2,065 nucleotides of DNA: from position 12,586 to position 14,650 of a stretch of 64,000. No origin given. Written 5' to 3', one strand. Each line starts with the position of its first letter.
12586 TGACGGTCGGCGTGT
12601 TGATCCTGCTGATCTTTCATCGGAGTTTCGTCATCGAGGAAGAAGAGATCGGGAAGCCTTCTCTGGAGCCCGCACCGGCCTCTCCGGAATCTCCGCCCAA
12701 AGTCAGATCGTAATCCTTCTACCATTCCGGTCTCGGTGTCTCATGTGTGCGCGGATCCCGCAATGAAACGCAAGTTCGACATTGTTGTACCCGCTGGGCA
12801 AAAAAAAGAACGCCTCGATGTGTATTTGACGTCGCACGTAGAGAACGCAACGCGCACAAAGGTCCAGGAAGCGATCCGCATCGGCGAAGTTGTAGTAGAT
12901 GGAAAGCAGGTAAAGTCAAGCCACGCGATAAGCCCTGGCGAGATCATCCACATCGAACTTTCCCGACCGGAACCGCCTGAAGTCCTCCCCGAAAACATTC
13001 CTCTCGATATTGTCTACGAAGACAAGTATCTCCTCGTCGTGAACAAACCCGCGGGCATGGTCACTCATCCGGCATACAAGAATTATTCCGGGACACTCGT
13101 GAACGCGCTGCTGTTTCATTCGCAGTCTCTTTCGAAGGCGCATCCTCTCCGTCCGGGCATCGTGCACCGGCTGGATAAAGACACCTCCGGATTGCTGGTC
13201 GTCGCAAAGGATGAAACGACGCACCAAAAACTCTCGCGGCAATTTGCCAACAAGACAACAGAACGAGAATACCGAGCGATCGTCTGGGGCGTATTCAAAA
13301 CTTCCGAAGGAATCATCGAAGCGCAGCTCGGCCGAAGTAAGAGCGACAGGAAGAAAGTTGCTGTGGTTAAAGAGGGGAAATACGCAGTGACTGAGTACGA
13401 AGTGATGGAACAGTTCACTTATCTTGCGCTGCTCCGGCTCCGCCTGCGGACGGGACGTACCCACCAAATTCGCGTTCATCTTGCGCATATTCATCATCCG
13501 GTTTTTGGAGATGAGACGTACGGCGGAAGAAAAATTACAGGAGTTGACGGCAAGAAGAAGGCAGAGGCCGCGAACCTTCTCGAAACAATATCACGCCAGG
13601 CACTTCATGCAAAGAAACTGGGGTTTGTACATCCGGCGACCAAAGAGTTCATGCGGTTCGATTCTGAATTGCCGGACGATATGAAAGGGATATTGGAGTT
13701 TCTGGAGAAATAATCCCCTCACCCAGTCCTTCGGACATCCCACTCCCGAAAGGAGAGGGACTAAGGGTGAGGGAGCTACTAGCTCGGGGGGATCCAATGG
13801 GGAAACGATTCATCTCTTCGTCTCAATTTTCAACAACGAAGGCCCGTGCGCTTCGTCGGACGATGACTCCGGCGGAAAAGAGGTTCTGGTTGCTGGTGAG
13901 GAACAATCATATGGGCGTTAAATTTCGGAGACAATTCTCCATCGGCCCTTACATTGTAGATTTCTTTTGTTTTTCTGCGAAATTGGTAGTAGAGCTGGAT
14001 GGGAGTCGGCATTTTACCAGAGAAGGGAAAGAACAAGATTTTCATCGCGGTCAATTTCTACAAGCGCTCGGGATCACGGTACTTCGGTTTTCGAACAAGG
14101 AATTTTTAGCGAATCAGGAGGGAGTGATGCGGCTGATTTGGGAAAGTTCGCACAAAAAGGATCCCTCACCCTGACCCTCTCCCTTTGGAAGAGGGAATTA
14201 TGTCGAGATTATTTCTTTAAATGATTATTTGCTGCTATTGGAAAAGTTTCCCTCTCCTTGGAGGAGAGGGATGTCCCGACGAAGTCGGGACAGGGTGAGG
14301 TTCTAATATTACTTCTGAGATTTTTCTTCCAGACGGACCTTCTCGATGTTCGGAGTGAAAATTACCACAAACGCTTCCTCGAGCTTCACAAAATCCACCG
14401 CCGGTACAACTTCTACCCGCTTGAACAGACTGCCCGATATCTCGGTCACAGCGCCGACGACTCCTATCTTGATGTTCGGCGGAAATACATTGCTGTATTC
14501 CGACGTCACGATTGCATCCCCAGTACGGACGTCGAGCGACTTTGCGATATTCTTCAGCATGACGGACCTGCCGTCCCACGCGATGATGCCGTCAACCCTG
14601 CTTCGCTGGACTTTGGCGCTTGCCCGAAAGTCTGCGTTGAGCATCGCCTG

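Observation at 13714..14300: DUF559 endonuclease gene bracketed by inverted copies of a ~50-nt nested-hairpin repeat: possible nuclease-plus-REP-like mobile unit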

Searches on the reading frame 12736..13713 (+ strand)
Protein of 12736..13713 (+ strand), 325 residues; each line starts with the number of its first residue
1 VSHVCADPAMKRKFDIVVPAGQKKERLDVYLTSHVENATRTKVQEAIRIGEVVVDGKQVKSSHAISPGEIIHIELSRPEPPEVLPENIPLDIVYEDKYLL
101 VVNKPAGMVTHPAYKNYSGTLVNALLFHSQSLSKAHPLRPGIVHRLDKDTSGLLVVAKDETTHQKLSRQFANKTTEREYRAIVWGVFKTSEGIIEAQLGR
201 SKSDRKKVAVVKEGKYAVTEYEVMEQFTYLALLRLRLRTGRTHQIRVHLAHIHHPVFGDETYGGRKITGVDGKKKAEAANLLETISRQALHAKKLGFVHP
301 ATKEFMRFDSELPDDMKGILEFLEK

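Call 4: search_protein_families(library=pfam, proteins=[window:12736-13713:+], max_evalue=0.01)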
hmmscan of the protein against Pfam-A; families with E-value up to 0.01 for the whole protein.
window:12736-13713:+ (325 aa): 2 families
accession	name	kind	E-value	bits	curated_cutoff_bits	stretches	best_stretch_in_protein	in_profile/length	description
PF00849.27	PseudoU_synth_2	-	3.7e-36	125.1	26.8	1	98-251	1-152/152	RNA pseudouridylate synthase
PF01479.30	S4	-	6.8e-06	26.2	22.8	1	25-71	1-48/48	S4 domain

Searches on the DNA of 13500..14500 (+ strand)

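Call 25: search_rna_families(source=window, start=13500, end=14500, threshold=evalue, max_evalue=10)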
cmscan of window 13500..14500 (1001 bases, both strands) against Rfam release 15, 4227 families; matches with E-value up to 10: 7.
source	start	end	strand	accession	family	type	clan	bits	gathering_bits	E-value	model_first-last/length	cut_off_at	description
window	14248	14302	+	RF01762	whalefall-1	Gene; sRNA;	-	28.9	37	2.8e-05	1-56/56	no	Whalefall-1 RNA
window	14162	14272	-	RF01762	whalefall-1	Gene; sRNA;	-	17.3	37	0.16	1-56/56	no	Whalefall-1 RNA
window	14160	14200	-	RF00381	Antizyme_FSE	Cis-reg; frameshift_element;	-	16.8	40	1.7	1-59/59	no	Antizyme RNA frameshifting stimulation element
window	14222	14281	-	RF00517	serC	Cis-reg; leader;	-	16.3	35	0.76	1-52/52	no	serC leader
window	13712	13776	+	RF03911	mir-1910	Gene; miRNA;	-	16.2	70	2.8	1-80/80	no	mir-1910 microRNA precursor family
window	14205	14291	-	RF02972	engA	Cis-reg;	-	15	46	3.8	1-101/101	no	engA RNA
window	14175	14270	+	RF01043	MIR1023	Gene; miRNA;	-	14.6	90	3.7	32-136/165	no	MIR1023 microRNA precursor family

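Call 26: search_rna_families(sources=[L081, L128, L107, L086, L076, L138, L139, L121, L144, L140, L099, L127, L111, L136], threshold=gathering)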
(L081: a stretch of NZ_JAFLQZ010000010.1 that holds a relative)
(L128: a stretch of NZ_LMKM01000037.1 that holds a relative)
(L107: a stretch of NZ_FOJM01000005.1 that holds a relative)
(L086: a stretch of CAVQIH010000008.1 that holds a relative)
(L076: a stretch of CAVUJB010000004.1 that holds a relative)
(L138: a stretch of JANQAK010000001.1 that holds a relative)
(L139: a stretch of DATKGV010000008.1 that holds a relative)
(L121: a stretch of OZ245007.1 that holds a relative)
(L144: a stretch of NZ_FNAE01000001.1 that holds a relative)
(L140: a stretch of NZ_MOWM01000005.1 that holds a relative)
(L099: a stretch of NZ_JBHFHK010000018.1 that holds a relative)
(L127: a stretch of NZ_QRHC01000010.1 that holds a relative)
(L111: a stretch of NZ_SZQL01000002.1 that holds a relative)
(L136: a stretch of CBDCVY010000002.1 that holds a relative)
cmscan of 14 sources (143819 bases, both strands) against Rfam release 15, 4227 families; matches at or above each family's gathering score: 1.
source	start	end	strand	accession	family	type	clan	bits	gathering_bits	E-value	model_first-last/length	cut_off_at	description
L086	6721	6792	+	RF00005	tRNA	Gene; tRNA;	CL00001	67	29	4.7e-12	1-71/71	no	tRNA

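Call 29: search_rna_families(source=window, start=14150, end=14320, threshold=evalue, max_evalue=0.01, show_alignments=2)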
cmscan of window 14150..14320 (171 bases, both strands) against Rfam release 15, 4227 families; matches with E-value up to 0.01: 1.
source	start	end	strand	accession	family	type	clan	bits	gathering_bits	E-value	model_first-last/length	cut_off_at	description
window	14248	14302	+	RF01762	whalefall-1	Gene; sRNA;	-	28.9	37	4.9e-06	1-56/56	no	Whalefall-1 RNA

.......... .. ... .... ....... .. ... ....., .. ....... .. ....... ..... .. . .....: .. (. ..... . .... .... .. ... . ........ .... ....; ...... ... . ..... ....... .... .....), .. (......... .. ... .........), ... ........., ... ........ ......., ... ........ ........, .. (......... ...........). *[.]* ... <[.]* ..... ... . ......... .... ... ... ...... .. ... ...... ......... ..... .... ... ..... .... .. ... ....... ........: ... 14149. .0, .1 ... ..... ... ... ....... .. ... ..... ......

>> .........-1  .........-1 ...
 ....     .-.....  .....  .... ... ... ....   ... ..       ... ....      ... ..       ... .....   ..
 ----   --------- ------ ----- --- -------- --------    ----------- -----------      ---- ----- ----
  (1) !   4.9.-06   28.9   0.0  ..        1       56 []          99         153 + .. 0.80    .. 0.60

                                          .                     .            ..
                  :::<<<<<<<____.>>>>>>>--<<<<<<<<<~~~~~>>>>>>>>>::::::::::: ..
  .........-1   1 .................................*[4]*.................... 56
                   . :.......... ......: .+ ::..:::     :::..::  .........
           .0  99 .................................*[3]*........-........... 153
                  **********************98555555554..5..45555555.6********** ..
